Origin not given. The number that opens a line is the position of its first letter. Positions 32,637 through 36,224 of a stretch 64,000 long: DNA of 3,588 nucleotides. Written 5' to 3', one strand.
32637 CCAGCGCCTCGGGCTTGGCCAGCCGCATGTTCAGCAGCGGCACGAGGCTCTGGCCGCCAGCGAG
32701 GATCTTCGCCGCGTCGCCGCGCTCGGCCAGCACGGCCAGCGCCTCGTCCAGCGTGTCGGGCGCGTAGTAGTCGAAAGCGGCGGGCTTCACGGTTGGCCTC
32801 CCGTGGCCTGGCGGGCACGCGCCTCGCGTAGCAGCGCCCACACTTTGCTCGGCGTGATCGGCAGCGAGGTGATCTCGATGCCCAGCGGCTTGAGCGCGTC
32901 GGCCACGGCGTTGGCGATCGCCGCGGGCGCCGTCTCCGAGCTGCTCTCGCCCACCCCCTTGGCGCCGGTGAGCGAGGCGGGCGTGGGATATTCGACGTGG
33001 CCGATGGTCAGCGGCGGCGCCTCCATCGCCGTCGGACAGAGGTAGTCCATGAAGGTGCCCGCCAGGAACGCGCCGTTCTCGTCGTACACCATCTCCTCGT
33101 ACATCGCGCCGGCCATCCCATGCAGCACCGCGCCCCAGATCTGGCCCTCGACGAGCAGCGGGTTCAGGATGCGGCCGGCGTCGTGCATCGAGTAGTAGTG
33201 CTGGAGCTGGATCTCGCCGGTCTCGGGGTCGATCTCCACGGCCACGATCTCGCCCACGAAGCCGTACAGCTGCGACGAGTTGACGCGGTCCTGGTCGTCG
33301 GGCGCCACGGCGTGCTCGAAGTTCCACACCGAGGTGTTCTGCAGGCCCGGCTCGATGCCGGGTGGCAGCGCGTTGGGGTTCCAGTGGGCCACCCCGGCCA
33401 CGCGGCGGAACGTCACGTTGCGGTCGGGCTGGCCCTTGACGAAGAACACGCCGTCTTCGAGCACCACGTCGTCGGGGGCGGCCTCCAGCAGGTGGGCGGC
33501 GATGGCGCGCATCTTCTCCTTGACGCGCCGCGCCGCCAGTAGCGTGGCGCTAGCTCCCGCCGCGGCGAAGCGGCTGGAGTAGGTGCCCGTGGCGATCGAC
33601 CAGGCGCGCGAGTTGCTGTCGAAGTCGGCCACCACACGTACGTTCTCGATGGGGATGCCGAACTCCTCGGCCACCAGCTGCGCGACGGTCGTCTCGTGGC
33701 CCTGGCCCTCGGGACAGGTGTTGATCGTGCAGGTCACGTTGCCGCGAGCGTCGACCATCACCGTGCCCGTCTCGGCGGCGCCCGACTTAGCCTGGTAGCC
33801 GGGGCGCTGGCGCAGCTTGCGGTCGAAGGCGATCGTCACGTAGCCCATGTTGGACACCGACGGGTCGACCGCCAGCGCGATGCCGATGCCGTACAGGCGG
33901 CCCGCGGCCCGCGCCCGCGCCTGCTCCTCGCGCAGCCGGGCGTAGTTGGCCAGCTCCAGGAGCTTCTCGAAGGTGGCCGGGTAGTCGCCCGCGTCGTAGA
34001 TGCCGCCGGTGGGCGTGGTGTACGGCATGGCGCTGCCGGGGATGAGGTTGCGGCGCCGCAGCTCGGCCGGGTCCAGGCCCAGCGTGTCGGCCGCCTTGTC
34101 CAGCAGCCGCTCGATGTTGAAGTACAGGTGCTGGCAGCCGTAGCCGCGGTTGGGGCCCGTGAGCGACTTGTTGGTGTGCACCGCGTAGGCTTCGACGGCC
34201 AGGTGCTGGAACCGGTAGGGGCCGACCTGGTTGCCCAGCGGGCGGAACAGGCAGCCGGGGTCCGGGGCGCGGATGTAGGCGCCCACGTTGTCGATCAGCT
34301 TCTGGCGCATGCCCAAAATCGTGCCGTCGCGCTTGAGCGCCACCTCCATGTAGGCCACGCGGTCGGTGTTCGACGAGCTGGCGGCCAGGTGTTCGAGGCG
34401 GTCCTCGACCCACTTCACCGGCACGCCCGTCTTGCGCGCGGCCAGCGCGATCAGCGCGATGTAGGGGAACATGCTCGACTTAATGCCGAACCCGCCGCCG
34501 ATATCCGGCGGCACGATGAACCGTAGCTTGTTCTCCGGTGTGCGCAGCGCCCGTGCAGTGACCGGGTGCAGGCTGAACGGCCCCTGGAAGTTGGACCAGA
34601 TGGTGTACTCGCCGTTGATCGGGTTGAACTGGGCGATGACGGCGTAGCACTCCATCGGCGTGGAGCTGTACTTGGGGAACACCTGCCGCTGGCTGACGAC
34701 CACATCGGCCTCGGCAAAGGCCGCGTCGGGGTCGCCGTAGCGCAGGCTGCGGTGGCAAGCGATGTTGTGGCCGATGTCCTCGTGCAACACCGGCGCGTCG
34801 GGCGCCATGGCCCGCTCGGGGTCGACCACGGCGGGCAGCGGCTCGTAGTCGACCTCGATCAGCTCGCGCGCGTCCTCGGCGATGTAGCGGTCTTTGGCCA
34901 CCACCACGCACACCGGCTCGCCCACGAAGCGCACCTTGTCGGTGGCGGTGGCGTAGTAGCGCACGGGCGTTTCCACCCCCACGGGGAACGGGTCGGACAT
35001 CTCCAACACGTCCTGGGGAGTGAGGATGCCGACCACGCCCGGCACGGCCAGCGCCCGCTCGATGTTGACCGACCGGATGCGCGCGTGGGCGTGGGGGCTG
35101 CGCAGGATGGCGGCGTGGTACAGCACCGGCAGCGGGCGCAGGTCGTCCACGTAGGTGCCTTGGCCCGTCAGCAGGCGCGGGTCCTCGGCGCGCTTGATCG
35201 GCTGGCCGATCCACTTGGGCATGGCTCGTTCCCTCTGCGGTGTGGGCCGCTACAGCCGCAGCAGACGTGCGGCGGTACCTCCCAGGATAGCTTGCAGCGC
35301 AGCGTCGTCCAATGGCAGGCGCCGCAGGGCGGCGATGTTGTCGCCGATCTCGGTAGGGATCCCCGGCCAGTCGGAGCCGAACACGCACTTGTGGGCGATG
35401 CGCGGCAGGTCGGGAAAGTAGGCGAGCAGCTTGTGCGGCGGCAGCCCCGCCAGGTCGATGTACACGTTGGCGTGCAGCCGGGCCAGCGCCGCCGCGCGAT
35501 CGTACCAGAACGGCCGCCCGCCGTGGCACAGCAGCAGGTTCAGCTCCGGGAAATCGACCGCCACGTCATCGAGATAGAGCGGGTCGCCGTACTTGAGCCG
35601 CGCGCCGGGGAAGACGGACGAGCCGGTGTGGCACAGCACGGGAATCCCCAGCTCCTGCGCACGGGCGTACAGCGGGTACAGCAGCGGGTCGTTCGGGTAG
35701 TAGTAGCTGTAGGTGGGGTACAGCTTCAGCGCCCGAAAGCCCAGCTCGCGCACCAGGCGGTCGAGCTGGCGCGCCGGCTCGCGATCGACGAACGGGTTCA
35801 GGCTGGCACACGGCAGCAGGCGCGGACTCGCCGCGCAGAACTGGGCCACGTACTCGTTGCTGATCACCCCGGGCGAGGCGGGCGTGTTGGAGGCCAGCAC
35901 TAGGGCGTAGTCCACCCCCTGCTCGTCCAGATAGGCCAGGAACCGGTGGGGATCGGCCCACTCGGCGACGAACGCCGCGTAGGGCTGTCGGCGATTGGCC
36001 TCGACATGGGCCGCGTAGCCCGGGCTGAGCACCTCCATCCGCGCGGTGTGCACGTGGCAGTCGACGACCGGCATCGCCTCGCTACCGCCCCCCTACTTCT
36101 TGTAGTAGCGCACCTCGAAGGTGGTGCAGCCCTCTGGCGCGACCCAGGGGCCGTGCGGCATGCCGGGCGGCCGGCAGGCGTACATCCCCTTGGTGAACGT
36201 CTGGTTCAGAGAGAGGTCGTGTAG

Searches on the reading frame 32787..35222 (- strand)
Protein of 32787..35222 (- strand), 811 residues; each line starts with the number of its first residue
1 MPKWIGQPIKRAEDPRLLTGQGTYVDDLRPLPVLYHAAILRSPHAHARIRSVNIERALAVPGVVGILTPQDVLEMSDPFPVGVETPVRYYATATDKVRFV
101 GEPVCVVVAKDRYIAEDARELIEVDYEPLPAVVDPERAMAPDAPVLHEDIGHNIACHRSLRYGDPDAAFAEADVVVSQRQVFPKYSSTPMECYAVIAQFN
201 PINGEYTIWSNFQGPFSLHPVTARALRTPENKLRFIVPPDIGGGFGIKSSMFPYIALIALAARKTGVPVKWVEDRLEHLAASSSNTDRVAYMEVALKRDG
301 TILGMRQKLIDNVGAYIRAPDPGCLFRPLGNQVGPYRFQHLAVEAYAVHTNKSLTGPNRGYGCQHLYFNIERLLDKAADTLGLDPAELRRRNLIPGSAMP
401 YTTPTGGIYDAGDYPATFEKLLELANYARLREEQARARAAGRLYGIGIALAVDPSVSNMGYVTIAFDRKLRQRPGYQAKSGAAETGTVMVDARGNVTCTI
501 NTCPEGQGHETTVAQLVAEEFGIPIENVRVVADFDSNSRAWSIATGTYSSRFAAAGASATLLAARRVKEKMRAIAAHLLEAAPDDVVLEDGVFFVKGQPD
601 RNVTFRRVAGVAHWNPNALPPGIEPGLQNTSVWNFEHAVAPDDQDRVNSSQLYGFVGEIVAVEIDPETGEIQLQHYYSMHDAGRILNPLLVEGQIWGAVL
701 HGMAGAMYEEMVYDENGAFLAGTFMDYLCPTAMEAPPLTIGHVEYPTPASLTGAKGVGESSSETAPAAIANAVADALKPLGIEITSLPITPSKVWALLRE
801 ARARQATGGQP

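Call 81: search_protein_families(library=pfam, proteins=[window:32787-35222:-], max_evalue=0.00001)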
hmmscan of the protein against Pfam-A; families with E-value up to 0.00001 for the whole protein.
window:32787-35222:- (811 aa): 3 families
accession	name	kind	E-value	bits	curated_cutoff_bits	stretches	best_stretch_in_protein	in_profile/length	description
PF20256.3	MoCoBD_2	-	3.4e-75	253.6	27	1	420-736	1-283/283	Molybdopterin cofactor-binding domain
PF02738.23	MoCoBD_1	-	1.2e-71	241.1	27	1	147-393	2-244/244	Molybdopterin cofactor-binding domain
PF01315.27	Ald_Xan_dh_C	-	2.7e-27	95.7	31.3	1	19-130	1-110/110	Aldehyde oxidase and xanthine dehydrogenase, a/b hammerhead domain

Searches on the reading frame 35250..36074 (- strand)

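Call 81: search_protein_families(library=pfam, proteins=[window:35250-36074:-], max_evalue=0.00001)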
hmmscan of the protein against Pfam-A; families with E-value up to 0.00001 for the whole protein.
window:35250-36074:- (274 aa): 1 family
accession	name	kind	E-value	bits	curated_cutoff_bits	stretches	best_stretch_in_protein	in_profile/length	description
PF04909.20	Amidohydro_2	-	5e-43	148.3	26.4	1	4-274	1-289/289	Amidohydrolase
